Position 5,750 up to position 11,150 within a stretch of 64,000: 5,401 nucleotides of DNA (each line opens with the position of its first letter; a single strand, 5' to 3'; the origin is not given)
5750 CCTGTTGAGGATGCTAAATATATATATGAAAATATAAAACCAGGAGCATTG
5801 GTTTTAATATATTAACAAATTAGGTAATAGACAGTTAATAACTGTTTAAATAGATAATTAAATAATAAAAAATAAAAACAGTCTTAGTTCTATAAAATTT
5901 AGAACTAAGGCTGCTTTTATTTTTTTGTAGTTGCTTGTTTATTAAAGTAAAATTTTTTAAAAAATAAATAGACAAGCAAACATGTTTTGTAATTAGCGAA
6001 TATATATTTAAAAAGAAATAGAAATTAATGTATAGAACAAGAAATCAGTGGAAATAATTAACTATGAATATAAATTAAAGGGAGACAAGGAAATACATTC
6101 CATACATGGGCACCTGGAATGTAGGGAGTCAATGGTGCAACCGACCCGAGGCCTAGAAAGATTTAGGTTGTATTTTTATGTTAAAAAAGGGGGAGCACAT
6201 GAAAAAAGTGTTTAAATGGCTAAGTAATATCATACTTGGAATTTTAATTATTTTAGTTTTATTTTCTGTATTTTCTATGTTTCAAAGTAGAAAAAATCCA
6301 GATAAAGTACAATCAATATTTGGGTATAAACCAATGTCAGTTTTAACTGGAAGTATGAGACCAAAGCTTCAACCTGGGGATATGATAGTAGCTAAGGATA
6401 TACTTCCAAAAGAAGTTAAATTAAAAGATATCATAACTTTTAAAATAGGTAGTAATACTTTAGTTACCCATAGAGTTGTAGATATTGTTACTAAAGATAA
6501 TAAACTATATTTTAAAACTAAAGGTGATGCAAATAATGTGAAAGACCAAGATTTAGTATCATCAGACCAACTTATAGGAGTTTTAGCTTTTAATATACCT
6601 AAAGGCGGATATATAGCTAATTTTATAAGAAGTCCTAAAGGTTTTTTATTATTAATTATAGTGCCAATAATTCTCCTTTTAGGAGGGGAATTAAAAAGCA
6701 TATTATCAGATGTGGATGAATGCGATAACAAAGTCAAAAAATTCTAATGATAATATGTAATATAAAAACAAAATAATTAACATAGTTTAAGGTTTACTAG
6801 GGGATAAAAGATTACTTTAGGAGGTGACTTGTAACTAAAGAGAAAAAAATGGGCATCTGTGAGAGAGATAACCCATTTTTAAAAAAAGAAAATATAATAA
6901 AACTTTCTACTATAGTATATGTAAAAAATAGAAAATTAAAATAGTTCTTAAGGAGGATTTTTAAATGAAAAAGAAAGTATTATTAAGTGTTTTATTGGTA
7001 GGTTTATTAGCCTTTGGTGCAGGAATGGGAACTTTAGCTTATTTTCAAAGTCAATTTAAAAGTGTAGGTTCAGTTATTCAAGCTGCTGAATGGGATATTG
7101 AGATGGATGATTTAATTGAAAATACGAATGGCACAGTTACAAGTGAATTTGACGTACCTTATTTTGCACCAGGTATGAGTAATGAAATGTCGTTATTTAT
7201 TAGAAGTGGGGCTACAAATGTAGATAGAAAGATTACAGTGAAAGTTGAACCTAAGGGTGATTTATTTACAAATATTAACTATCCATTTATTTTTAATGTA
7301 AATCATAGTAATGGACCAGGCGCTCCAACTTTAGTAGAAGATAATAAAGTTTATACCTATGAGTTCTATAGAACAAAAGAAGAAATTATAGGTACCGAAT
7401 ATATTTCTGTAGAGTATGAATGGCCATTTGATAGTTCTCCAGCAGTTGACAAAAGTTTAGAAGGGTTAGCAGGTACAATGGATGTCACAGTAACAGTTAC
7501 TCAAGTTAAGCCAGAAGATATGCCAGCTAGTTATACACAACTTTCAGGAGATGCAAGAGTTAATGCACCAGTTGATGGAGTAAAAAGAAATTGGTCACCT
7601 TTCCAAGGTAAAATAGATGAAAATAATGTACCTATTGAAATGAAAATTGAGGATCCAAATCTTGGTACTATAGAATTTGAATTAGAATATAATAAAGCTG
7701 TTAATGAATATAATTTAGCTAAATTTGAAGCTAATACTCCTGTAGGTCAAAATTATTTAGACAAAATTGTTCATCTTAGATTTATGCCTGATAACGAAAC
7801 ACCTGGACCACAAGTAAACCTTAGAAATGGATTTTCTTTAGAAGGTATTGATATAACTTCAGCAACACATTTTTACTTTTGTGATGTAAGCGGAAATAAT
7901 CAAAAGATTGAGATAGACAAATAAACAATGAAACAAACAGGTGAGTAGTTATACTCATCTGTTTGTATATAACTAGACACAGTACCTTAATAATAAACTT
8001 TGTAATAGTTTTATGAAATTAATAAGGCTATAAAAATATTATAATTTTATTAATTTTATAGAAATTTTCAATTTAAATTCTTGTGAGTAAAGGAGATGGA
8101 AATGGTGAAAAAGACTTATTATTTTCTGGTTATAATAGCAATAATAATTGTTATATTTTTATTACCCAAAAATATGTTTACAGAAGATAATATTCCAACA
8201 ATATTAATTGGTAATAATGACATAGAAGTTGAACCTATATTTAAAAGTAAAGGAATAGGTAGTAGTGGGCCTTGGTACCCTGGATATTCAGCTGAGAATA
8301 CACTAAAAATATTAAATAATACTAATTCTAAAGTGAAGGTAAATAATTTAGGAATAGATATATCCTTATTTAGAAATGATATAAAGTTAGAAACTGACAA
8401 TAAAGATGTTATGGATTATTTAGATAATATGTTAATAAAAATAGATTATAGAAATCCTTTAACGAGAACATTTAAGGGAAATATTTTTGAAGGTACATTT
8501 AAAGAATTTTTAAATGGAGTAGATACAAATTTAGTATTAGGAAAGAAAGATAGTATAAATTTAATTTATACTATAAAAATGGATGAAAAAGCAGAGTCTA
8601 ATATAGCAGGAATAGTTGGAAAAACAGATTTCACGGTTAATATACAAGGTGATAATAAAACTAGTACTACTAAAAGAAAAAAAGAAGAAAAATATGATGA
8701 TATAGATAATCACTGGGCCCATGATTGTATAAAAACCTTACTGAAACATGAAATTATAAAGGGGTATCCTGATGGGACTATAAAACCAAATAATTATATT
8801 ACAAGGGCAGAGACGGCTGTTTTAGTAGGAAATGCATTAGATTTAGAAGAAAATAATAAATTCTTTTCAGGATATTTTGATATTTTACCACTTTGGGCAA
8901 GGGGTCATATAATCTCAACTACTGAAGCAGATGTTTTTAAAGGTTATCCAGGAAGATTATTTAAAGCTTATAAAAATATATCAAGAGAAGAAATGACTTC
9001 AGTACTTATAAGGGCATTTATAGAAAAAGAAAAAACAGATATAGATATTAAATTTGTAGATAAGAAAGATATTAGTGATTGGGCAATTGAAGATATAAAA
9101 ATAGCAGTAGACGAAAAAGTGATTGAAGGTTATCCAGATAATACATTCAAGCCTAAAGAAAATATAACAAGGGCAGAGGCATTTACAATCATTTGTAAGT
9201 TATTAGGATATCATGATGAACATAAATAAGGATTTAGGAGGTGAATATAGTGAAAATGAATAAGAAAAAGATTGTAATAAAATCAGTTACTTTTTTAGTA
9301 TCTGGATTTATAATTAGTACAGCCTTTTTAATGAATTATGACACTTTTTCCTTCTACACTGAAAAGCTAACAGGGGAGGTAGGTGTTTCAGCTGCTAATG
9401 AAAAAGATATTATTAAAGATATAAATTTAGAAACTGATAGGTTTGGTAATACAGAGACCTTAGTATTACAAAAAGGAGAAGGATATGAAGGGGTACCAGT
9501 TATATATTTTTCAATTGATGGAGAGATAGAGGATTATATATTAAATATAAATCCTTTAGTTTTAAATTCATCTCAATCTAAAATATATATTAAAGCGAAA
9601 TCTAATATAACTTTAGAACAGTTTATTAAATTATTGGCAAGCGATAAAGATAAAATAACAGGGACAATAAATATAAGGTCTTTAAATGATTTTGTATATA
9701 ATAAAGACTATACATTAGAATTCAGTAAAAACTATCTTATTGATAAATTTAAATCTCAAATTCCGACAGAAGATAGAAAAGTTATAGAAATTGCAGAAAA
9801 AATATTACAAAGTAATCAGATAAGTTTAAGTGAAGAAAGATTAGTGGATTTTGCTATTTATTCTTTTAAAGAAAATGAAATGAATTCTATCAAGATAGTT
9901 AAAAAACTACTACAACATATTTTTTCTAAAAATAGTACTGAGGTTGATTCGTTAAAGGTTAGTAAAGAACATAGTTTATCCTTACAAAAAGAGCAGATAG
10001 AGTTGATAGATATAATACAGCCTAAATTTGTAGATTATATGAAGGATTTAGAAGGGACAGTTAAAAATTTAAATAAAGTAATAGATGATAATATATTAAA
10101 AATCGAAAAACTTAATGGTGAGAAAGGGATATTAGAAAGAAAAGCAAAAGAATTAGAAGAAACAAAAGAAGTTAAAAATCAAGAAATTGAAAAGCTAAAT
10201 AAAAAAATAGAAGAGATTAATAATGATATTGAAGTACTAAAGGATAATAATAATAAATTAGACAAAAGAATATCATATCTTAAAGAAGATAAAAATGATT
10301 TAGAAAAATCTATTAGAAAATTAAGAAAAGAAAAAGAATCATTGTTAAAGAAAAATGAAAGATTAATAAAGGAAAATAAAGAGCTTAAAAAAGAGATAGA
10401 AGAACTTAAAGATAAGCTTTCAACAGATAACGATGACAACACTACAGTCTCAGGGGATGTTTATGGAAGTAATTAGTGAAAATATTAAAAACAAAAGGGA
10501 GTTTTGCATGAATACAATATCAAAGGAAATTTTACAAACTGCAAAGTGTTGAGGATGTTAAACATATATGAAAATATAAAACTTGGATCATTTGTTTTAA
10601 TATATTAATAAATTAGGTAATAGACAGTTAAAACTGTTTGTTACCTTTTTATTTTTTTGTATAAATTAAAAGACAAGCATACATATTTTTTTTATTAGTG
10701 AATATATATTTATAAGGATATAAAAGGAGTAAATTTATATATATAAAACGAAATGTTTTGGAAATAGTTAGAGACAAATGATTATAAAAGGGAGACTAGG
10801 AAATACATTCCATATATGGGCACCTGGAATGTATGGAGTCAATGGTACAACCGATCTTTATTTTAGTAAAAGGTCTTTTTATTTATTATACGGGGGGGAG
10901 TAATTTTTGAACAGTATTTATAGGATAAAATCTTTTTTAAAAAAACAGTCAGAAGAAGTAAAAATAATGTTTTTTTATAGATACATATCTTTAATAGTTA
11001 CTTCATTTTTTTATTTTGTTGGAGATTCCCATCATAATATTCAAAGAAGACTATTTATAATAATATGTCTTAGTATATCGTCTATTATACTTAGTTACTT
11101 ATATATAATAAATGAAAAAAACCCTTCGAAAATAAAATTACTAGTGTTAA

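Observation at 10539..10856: Segmental duplication of regulatory DNA that carried along a dead 3' end of the L,D-transpeptidase gene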

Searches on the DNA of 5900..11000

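Call 29: search_rna_families(source=window, start=5900, end=11000, threshold=gathering, show_alignments=2)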
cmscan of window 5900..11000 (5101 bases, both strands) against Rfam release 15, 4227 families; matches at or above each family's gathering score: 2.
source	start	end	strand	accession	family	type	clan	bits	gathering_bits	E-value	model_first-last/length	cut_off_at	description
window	10782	10865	+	RF01786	c-di-GMP-II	Cis-reg; riboswitch;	CL00127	68.8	53.5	2e-14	1-84/84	no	Cyclic di-GMP-II riboswitch aptamer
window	6072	6155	+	RF01786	c-di-GMP-II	Cis-reg; riboswitch;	CL00127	61.9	53.5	1.8e-12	1-84/84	no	Cyclic di-GMP-II riboswitch aptamer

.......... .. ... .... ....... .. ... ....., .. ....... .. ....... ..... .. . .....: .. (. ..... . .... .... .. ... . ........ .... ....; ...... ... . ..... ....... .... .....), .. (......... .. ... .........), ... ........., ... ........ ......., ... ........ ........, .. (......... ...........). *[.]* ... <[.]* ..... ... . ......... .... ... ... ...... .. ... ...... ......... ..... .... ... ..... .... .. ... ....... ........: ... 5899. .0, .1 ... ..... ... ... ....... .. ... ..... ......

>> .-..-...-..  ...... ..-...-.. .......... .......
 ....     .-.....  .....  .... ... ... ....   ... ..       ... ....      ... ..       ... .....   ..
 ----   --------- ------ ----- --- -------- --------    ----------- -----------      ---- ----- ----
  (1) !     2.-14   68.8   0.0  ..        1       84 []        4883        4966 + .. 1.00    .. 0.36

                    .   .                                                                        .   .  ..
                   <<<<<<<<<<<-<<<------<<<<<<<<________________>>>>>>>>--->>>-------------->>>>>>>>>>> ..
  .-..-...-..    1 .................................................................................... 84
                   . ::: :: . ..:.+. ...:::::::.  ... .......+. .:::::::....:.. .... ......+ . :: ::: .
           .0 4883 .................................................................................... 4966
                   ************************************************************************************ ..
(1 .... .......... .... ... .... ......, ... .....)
